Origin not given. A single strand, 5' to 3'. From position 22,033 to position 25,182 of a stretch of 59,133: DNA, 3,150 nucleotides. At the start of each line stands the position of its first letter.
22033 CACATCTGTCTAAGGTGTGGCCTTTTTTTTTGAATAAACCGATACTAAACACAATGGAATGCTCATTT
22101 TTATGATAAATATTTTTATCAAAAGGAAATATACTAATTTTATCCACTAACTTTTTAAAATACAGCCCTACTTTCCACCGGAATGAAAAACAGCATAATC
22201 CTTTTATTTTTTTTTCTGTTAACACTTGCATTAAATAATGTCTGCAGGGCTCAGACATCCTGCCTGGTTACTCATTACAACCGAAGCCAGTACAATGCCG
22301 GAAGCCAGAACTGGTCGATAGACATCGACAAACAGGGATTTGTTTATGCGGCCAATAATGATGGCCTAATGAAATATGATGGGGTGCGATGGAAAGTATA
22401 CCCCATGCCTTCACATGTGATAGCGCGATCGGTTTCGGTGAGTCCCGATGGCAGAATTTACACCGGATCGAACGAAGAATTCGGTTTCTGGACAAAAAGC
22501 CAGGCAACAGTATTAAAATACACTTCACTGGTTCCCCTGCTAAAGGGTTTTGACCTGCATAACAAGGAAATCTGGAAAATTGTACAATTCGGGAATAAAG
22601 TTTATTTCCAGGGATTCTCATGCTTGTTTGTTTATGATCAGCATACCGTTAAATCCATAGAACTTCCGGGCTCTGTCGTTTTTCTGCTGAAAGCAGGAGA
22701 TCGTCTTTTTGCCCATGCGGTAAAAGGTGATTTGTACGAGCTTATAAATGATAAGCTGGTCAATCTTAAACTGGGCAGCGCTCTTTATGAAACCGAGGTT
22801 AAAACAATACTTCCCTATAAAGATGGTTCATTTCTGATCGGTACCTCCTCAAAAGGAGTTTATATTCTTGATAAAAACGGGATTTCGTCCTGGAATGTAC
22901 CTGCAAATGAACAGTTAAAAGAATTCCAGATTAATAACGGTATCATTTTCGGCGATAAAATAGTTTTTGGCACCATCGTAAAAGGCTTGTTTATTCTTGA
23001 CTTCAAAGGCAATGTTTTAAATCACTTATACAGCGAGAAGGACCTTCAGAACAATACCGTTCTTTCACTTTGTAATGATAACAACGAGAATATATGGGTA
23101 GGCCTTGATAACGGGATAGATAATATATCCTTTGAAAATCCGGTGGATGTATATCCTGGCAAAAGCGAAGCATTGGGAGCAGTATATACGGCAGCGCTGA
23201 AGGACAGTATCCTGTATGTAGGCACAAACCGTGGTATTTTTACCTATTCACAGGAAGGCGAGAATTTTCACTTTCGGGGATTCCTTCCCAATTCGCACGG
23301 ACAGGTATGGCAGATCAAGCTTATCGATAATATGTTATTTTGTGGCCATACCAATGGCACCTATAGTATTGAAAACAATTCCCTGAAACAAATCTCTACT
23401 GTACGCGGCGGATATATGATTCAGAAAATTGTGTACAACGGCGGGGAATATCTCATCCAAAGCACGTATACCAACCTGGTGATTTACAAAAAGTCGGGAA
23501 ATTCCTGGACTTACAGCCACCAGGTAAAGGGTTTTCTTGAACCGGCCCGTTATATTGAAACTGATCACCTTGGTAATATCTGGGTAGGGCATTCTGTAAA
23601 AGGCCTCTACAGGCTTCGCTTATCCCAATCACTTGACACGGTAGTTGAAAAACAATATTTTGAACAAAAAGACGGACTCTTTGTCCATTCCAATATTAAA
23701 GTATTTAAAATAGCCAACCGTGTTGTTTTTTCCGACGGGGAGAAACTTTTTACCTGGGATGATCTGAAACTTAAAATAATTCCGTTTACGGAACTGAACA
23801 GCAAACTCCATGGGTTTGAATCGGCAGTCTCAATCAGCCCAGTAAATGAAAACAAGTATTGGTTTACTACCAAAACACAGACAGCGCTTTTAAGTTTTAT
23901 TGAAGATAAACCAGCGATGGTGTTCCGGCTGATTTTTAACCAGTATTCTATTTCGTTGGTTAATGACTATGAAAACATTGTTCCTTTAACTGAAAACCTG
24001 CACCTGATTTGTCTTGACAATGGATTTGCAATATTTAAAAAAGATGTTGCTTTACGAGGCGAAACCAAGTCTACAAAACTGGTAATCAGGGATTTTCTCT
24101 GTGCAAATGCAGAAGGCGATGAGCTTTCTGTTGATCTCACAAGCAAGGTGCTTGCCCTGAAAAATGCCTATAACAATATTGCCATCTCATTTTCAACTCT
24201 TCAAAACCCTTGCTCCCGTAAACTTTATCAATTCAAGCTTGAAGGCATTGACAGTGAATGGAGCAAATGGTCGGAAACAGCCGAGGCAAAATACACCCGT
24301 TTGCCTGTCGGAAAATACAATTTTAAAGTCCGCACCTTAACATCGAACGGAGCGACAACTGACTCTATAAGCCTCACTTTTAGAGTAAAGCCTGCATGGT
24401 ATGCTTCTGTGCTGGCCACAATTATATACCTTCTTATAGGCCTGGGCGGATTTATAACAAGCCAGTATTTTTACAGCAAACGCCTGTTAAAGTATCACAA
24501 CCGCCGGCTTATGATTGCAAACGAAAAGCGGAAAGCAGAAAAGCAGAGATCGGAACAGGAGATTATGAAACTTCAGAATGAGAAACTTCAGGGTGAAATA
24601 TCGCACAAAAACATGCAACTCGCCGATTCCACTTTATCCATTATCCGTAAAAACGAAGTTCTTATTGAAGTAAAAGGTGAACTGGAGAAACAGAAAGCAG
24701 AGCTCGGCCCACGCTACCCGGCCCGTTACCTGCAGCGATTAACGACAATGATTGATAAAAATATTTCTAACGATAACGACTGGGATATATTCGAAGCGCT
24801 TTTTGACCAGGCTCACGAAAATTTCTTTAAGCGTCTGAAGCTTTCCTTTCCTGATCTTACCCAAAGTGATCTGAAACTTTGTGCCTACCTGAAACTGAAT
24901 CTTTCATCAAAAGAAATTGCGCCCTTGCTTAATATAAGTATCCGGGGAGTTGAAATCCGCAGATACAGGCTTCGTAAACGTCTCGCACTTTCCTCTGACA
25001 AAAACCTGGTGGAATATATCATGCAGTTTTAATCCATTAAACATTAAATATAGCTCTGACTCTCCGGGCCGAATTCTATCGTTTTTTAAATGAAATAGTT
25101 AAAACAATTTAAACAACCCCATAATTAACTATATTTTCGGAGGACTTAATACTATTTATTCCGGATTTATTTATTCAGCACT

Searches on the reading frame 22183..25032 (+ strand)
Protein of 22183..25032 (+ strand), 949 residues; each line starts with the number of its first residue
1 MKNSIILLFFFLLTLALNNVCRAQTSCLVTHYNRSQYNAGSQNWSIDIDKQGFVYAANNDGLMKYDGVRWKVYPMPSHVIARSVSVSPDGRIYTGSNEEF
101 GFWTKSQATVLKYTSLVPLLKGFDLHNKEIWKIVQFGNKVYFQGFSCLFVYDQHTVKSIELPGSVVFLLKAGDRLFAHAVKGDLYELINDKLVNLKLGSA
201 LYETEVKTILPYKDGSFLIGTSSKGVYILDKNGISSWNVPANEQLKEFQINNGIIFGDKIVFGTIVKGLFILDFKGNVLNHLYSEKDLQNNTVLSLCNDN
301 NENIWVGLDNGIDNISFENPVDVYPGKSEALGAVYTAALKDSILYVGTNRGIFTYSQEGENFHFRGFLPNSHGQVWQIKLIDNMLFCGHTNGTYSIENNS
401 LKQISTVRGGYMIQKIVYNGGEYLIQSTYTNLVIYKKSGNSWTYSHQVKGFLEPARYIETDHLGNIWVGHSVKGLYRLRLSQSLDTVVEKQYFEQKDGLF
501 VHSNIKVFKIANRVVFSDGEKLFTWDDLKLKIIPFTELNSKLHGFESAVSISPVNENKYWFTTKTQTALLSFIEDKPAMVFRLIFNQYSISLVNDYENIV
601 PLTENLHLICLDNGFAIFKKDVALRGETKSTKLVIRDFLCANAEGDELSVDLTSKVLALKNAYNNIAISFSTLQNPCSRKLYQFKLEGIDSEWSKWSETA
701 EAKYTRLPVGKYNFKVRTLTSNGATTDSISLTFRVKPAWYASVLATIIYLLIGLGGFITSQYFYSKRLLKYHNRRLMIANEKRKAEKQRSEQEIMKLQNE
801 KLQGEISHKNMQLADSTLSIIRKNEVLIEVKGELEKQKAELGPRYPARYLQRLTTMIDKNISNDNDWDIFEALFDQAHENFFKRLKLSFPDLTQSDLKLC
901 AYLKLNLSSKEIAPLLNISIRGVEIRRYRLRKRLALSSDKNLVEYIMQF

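Call 4: search_protein_families(library=pfam, proteins=[window:22183-25032:+], max_evalue=0.001)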
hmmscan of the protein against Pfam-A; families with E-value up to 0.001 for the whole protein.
window:22183-25032:+ (949 aa): 2 families
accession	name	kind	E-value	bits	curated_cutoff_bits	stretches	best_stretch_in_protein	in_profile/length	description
PF07495.19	Y_Y_Y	-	8.2e-12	45.3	26.6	1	679-736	7-65/65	Y_Y_Y domain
PF07494.17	Reg_prop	-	4.2e-08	32.9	20.4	0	288-309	2-23/24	Two component regulator propeller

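Call 16: search_protein_families(library=ncbifam, proteins=[window:22183-25032:+], max_evalue=0.001)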
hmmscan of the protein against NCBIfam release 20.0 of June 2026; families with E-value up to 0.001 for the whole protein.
window:22183-25032:+ (949 aa): 3 families
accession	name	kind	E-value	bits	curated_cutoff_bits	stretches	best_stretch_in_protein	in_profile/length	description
NF053779.1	BT3442_fam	equivalog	4.4e-05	22.4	940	1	855-947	466-560/563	BT3442 family protein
NF052445.1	RespRegMctR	equivalog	0.00041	19.8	300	1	892-948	145-201/205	two-component system response regulator MctR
NF040749.1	tetrathio_RR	equivalog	0.00074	19.3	290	0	875-946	117-188/191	tetrathionate respiration response regulator TtrR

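Call 68: search_protein_families(library=pfam, proteins=[window:22183-24582:+], max_evalue=1)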
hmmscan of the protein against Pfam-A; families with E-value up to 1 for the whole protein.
window:22183-24582:+ (800 aa): 4 families
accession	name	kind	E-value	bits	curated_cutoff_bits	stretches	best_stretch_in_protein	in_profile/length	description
PF07495.19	Y_Y_Y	-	5.9e-12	45.8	26.6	1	679-736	7-65/65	Y_Y_Y domain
PF07494.17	Reg_prop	-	1.3e-08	34.5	20.4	1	288-309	2-23/24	Two component regulator propeller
PF20067.5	SSL_N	-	0.039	14.2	18.9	0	84-97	26-39/46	Strictosidine synthase-like, N-terminal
PF24421.1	Ig_J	-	0.2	12.2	29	1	699-737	63-103/104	Tip attachment protein J, Ig-like domain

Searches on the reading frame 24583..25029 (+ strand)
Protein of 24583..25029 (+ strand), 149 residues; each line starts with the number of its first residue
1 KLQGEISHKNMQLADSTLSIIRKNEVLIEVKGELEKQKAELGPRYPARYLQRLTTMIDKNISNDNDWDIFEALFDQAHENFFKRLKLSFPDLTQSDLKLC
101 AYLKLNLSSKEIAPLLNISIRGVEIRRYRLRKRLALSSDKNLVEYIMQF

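Call 68: search_protein_families(library=pfam, proteins=[window:24583-25029:+], max_evalue=1)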
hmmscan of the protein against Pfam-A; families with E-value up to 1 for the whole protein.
window:24583-25029:+ (149 aa): 2 families
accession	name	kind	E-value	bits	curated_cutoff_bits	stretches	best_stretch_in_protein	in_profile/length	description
PF08281.18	Sigma70_r4_2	-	0.00047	20.2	25.7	1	106-134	26-54/54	Sigma-70, region 4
PF00196.25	GerE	-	0.00078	19.5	23.5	1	106-145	17-56/57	Bacterial regulatory proteins, luxR family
